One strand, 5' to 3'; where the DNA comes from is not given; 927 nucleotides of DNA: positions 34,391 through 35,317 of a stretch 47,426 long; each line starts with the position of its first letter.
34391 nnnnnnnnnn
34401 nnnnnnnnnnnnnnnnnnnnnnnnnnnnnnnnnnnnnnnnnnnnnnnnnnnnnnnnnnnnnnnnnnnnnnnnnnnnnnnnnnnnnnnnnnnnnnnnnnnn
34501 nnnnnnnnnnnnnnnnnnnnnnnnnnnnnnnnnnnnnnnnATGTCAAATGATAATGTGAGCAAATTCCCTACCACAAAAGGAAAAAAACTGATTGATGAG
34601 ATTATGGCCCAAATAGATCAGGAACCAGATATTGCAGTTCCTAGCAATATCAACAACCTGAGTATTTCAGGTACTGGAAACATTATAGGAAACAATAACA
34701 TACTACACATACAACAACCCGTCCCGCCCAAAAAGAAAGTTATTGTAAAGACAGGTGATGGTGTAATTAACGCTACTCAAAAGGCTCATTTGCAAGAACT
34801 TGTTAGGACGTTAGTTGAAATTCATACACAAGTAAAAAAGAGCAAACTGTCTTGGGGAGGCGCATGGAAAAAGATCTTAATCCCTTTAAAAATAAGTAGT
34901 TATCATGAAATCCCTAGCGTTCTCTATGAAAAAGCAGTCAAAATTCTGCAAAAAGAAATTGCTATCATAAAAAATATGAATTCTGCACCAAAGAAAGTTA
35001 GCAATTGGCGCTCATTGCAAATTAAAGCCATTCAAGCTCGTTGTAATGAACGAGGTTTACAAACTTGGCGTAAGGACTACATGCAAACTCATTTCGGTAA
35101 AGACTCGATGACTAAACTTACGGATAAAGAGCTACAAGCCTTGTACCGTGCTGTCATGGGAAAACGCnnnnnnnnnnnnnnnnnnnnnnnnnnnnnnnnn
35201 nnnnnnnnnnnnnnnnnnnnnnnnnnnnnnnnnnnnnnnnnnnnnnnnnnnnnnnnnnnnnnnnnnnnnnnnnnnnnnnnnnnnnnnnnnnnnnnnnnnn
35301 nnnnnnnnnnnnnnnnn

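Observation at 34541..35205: AT-rich 209-aa gene beside the c-like repressor at the Mu-like prophage end: candidate lysogen-expressed accessory function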

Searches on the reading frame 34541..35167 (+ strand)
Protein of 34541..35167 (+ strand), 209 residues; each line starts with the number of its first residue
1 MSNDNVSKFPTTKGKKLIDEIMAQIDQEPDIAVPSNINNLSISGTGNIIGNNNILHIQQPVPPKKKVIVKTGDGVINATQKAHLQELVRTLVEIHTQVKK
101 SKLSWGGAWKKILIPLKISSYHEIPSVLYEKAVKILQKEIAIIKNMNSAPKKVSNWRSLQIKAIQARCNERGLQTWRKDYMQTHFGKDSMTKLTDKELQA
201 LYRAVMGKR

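Call 4: search_protein_families(library=pfam, proteins=[window:34541-35167:+], max_evalue=1)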
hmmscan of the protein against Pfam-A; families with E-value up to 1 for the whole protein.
window:34541-35167:+ (209 aa): 4 families
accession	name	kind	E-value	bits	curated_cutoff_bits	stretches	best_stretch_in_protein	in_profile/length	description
PF06252.17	GemA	-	0.04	15.3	27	1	178-204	7-33/119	Bacteriophage Mu, GemA protein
PF12063.14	ATG1-like_MIT1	-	0.11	12.9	22.5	1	123-169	70-117/147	Atg1-like, MIT domain 1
PF04711.18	ApoA-II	-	0.13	13.2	27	1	164-205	21-64/99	Apolipoprotein A-II (ApoA-II)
PF14164.11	YqzH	-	0.21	12.1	30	0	184-207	16-40/64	YqzH-like protein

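Call 5: search_protein_families(library=phrogs, proteins=[window:34541-35167:+], max_evalue=1)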
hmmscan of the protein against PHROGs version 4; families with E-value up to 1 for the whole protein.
window:34541-35167:+ (209 aa): 6 families
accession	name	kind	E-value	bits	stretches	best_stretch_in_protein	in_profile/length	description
phrog_17822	-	unknown function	1.7e-22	80.9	1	23-208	79-263/267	-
phrog_5825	-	unknown function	2e-05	25.3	1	78-203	47-158/208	-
phrog_10002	-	unknown function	0.0018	18.7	1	75-202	36-147/328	-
phrog_286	-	unknown function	0.0054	17.8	1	157-202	9-55/186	-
phrog_1430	-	unknown function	0.2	13.8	0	182-203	19-40/89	-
phrog_27415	-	unknown function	0.22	12.5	1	179-205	63-89/115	-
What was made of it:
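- On PHROG 17822: E 1.7e-22, residues 23-208 against profile positions 79-263 of 267 (call 5).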

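Call 6: search_protein_families(library=padloc, proteins=[window:34541-35167:+], max_evalue=1)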
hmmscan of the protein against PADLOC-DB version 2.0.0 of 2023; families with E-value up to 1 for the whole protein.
window:34541-35167:+ (209 aa): 0 families

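Call 7: search_dna_similar(query=window:34541-35167:+, collection=phages, mode=protein, max_rows=30, max_evalue=0.001)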
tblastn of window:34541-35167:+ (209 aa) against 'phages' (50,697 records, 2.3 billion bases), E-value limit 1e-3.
Records with a match: 2; places in all: 2; records where one place covers at least 80% of the query: 0.
Best place of each record, by identity: <60% 2.
By first word of the organism name: Ralstonia 2.
By host as written in the record: Ralstonia solanacearum 2.
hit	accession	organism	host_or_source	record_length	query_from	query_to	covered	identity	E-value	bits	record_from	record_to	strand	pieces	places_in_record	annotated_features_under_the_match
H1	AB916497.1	Ralstonia phage RS138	Ralstonia solanacearum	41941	71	206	65%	32.4%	2e-14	77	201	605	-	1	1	hypothetical protein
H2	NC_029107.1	Ralstonia phage RS138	Ralstonia solanacearum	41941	71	206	65%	32.4%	2e-14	77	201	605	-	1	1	hypothetical protein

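Call 9: find_homologous_proteins(query=window:34541-35167:+, max_evalue=0.001)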
Query window:34541-35167:+ (209 aa): 7 proteins with E <= 0.001 among 151 candidates.
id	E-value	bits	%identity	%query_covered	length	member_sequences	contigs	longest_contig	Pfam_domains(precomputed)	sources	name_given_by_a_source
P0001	2.7e-128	443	97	100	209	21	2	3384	-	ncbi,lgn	ncbi:hypothetical protein ACEZGM_004991 [Escherichia coli]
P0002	1.0e-107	376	83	100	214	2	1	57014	-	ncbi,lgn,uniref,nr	ncbi:hypothetical protein [Salmonella enterica]|uniref:hypothetical protein n=1 Tax=Salmonella enter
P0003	8.4e-84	298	67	99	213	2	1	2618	-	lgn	-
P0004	2.8e-54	202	57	82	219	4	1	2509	-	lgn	-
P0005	7.3e-38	148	42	81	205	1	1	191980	-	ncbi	-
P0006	2.4e-37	146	47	77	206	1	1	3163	-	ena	-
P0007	2.4e-33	133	38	93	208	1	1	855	-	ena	-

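Call 10: get_annotated_region(hit=H1, flank=5000)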
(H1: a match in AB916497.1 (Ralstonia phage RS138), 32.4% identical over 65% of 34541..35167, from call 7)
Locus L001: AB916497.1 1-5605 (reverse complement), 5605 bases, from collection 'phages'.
description: Ralstonia phage RS138 DNA, complete genome.
organism: Ralstonia phage RS138 (NCBI taxid 1483485)
taxonomy: Viruses; Duplodnaviria; Heunggongvirae; Uroviricota; Caudoviricetes
host: Ralstonia solanacearum; source: -; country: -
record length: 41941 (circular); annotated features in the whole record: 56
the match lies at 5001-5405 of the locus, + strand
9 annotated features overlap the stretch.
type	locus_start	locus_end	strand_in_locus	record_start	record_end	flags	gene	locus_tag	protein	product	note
CDS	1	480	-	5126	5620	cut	-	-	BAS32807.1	phage DNA transposition protein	ORF9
CDS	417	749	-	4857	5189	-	-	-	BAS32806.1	phage DNA transposition protein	ORF8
CDS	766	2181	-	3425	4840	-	-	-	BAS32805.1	integrase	ORF7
CDS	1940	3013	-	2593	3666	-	-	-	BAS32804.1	integrase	ORF6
CDS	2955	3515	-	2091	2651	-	-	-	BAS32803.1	hypothetical protein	ORF5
CDS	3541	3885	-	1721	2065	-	-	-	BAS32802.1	transcriptional regulator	ORF4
CDS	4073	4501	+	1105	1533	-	-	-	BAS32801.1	transcriptional regulator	ORF3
CDS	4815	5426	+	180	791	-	-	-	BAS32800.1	hypothetical protein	ORF2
CDS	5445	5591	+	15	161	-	-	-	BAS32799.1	hypothetical protein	ORF1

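Call 18: find_encoding_contigs(protein=P0002, flank=6000, max_places=3)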
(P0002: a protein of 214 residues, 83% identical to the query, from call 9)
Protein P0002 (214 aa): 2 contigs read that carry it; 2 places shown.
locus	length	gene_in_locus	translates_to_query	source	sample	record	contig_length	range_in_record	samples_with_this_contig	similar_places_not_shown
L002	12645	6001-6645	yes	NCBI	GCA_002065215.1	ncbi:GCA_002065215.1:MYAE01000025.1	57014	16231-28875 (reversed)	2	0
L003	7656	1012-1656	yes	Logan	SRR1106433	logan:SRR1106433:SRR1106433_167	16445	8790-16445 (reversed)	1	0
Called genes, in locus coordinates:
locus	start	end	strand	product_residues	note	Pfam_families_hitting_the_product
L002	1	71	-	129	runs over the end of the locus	PF24240:DUF7448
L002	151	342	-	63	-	-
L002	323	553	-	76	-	-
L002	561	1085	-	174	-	PF07352:Phage_Mu_Gam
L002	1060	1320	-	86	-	-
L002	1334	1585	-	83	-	-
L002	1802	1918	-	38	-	-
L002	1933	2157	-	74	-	-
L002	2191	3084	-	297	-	PF13560:HTH_31 (faint), PF13191:AAA_16 (faint), PF13401:AAA_22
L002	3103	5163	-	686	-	PF02316:HTH_Tnp_Mu_1, PF00665:rve (faint), PF09299:Mu-transpos_C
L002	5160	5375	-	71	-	PF13693:HTH_35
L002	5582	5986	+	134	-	PF02316:HTH_Tnp_Mu_1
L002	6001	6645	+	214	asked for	-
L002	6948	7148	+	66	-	-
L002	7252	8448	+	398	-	PF04055:Radical_SAM, PF13186:SPASM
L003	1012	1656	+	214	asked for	-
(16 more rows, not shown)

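Call 19: find_encoding_contigs(protein=P0005, flank=6000, max_places=3)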
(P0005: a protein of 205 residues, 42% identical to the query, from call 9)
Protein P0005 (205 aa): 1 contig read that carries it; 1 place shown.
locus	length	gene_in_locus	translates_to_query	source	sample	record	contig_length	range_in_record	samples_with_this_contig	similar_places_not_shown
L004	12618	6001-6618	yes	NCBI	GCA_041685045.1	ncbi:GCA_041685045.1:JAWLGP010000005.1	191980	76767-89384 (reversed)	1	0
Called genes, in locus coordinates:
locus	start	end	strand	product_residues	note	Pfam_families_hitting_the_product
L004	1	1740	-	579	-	PF13683:rve_3 (faint), PF00665:rve (weak), PF09299:Mu-transpos_C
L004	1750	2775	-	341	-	-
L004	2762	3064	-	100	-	-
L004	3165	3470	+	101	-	-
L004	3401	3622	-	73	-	-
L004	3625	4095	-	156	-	-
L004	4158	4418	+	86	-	-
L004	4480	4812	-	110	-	-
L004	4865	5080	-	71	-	-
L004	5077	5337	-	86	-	-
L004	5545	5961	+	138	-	-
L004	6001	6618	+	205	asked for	-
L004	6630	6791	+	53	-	-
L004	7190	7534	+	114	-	-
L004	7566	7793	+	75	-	-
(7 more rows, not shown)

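Call 23: search_solved_structures(query=A1, max_evalue=10, show_alignments=2)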
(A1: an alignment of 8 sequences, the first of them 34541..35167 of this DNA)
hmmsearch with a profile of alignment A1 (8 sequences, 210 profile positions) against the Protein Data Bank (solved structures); distinct sequences matched with E-value up to 10: 2.
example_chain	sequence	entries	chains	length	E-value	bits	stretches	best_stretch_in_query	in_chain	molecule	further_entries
4ham_A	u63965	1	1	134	0.24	14.3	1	11-104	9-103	Lmo2241 protein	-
4wzs_B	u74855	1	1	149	0.79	12.7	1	95-166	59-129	TATA-binding protein-associated phosphoprotein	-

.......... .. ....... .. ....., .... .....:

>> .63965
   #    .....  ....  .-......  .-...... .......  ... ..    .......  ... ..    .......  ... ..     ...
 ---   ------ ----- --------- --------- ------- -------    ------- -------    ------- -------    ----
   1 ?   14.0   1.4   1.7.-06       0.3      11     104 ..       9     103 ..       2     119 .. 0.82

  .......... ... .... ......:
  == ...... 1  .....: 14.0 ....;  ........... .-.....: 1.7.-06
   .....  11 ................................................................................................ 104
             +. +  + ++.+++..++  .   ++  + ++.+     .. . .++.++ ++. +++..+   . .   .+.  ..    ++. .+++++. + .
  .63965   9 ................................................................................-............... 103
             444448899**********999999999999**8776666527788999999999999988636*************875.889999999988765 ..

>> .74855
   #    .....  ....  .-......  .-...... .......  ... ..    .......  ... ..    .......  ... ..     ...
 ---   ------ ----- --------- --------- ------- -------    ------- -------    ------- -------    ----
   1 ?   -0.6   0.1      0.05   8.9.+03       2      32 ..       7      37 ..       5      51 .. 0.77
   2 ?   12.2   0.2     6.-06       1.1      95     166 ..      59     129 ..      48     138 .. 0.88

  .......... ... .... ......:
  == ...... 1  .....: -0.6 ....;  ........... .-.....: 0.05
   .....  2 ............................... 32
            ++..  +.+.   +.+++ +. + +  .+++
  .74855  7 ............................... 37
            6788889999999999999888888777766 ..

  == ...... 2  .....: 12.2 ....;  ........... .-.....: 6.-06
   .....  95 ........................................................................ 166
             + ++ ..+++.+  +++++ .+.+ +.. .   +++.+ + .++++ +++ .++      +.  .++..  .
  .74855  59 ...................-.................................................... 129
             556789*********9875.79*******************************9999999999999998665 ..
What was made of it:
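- Tried and rejected: Nothing significant; best E 0.24 (call 23).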

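Call 24: search_protein_families(library=ncbifam, proteins=[window:34541-35167:+], max_evalue=1)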
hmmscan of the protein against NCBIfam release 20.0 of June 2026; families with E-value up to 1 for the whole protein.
window:34541-35167:+ (209 aa): 1 family
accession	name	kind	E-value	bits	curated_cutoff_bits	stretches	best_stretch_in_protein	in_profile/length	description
NF007987.0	PRK10715.1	equivalog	0.0013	18.1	353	1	55-200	11-141/339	flagella biosynthesis regulator Flk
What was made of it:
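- On Flk (NF007987): 18.1 bits (call 24).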

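Call 25: predict_structure(alignment_id=A1)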
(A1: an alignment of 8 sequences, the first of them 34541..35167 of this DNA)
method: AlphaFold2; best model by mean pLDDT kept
length: 209 residues; sequences in the alignment: 8
mean_pLDDT: 71.1   pTM: 0.40
mean pLDDT of the five models: 71.1, 69.8, 69.6, 69.4, 68.1
residues with pLDDT >= 90: 56; 70-90: 69; 50-70: 18; < 50: 66
segments of 3 or more residues with pLDDT < 50: 1-16, 19-58, 65-70, 148-150
pLDDT, mean of each block of 10 residues (from residue 1): 40 47 45 38 36 44 51 74 91 81 87 87 86 91 68 74 93 94 92 88 88
secondary structure, 60 per line:
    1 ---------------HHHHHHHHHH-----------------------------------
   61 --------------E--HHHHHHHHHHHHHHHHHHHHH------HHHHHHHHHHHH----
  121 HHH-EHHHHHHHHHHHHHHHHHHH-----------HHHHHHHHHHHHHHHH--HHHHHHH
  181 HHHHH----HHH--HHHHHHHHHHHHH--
elements in order: H16-25 H78-98 H105-116 H126-144 H156-171 H174-185 H195-207
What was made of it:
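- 34586..34615 (+): ORF209 residues 16-25: short N-terminal amphipathic helix, conserved in stand-alone family members (consensus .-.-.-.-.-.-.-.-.). AF2 predicts a helix at 16-25 with low pLDDT (call 25).
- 34646..34735 (+): ORF209 residues ~36-65: disordered Gly/Asn-rich segment (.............) and Pro/Lys linker. pLDDT below 50 (call 25).
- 34763..34978 (+): ORF209 residues ~75-146: first three-helix part, ORF6C-type. Helices 78-98, 105-116 and 126-144 have pLDDT 81-91 (call 25).
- On Phage anti-repressor (Ant-type; PHROGs 245, 2127, 373, 463): Residues 1-70 of ORF209 are disordered, and no such domain is found (calls 4, 25).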

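Call 29: search_protein_representatives(alignment_id=A1)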
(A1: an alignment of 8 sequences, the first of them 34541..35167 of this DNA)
Query: 8 sequences, 210 profile positions. Proteins with E-value up to 0.001 (for the whole library): 538; up to 1e-10: 282; up to 1e-30: 77. The best 150 are listed.
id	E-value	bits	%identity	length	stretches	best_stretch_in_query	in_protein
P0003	8.4e-100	349.1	-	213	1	1-210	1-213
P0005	2.2e-86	305.3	-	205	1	5-210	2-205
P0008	1.3e-65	237.4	-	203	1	16-207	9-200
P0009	1.1e-59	218.1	-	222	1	4-210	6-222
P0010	1.1e-59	218.0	-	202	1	26-210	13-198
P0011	1.6e-57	211.0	-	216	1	26-210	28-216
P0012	7.1e-55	202.3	-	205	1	18-210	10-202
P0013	2.7e-53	197.2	-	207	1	15-210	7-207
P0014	1.1e-51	191.9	-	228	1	34-210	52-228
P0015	1.2e-51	191.8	-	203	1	15-208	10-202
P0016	4.5e-51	189.9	-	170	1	44-209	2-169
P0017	5.8e-51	189.6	-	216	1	3-208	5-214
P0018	8.8e-51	189.0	-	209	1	26-210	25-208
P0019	6.3e-50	186.2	-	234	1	28-210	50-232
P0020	8.9e-50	185.7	-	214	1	27-209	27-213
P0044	1.1e-40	156.0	-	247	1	23-210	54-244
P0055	2.1e-37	145.3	-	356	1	28-207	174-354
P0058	1.4e-36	142.6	-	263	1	39-210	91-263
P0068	1.1e-34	136.4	-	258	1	34-210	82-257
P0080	3.8e-31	124.8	-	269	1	34-206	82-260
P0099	9.7e-29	117.0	-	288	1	31-210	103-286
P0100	9.8e-29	116.9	-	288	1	12-210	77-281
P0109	1.4e-27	113.1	-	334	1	31-210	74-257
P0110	1.6e-27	113.0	-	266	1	42-210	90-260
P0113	8.2e-27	110.7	-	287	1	40-207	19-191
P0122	7.3e-26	107.6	-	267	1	41-209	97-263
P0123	8.0e-26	107.4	-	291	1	34-210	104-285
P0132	3.1e-24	102.2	-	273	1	44-210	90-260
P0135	7.5e-24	101.0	-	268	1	35-210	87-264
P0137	9.4e-24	100.7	-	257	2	31-206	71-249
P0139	1.1e-23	100.5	-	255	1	32-209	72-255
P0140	1.1e-23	100.5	-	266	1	38-210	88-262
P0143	2.7e-23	99.2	-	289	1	44-209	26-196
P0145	7.3e-23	97.8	-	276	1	32-210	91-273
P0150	6.4e-22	94.7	-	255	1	36-203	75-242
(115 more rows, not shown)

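Call 30: search_protein_families(library=pfam, proteins=[P0055, P0109, P0099, P0100, P0113, P0143, P0123, P0058, P0080, P0145], max_evalue=0.01)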
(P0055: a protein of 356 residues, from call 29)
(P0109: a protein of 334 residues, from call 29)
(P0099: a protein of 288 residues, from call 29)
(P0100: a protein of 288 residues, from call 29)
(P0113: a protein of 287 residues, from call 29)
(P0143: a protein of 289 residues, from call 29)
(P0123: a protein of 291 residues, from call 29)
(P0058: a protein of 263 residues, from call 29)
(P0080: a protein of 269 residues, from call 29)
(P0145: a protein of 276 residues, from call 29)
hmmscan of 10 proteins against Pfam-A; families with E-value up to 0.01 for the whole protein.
P0055 (356 aa): 2 families
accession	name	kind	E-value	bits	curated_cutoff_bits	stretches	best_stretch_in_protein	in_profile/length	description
PF13676.11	TIR_2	-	7.2e-18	65.7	28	1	9-123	1-111/122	TIR domain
PF08357.16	SEFIR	-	0.0008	20.1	23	1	16-94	13-93/150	SEFIR domain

P0109 (334 aa): 4 families
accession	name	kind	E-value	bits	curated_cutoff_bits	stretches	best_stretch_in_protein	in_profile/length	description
PF01381.28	HTH_3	-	5.8e-09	36.3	23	1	13-55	3-45/55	Helix-turn-helix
PF13560.12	HTH_31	-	6.5e-09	36.4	27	1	7-55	2-51/64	Helix-turn-helix domain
PF10552.14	ORF6C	-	0.00013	22.3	22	1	121-189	28-105/114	ORF6C domain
PF00376.29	MerR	-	0.008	16.4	28.2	0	24-40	4-20/38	MerR family regulatory protein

P0099 (288 aa): 4 families
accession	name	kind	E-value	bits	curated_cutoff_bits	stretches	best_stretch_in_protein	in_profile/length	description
PF01381.28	HTH_3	-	3.9e-05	24.1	23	1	6-48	1-43/55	Helix-turn-helix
PF10552.14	ORF6C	-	0.0003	21.2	22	1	148-215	28-104/114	ORF6C domain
PF25014.1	NET2A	-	0.002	18.4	33.1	1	136-175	108-149/235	NET2A-like domain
PF13560.12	HTH_31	-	0.004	17.9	27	1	2-44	2-45/64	Helix-turn-helix domain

P0100 (288 aa): 4 families
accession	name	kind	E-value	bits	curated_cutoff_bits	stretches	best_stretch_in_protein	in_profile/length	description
PF10552.14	ORF6C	-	8.2e-06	26.2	22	1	124-211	10-105/114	ORF6C domain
PF13560.12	HTH_31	-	5.2e-05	23.9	27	1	12-56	8-53/64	Helix-turn-helix domain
PF01381.28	HTH_3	-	0.0025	18.3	23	1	12-55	3-46/55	Helix-turn-helix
PF01656.29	CbiA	-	0.0075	16.7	25.4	0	40-212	10-97/125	CobQ/CobB/MinD/ParA nucleotide binding domain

P0113 (287 aa): 0 families

P0143 (289 aa): 0 families

P0123 (291 aa): 4 families
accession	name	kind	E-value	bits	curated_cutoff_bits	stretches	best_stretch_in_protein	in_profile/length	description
PF01381.28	HTH_3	-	5.1e-09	36.5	23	1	12-52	3-43/55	Helix-turn-helix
PF13560.12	HTH_31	-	1.9e-05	25.3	27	1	7-56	3-53/64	Helix-turn-helix domain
PF10552.14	ORF6C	-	2e-05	25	22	1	175-214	65-104/114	ORF6C domain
PF20432.4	Xre-like-HTH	-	0.0039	17.9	25.8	0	15-44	20-49/63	Antitoxin Xre-like helix-turn-helix domain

P0058 (263 aa): 1 family
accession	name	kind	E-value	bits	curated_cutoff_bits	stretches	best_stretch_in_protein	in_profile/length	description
PF06252.17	GemA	-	0.0029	19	27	0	229-258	4-33/119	Bacteriophage Mu, GemA protein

P0080 (269 aa): 4 families
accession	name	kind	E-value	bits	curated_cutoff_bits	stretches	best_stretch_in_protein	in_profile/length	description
PF10552.14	ORF6C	-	2.5e-07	31.1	22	1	107-194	9-105/114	ORF6C domain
PF24219.2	DUF7438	-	0.0013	19.5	25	1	128-149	1-24/57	Family of unknown function (DUF7438)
PF01381.28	HTH_3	-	0.0022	18.4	23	1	15-52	5-42/55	Helix-turn-helix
PF12844.13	HTH_19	-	0.0062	16.9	30.2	0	15-68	8-62/64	Helix-turn-helix domain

P0145 (276 aa): 4 families
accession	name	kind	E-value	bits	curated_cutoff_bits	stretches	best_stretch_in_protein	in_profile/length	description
PF01381.28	HTH_3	-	2e-06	28.2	23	1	25-64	3-42/55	Helix-turn-helix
PF13560.12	HTH_31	-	2.8e-05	24.7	27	1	19-69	2-53/64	Helix-turn-helix domain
PF12844.13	HTH_19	-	0.00013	22.2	30.2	1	22-67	3-48/64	Helix-turn-helix domain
PF10552.14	ORF6C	-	0.00042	20.7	22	1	166-204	66-104/114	ORF6C domain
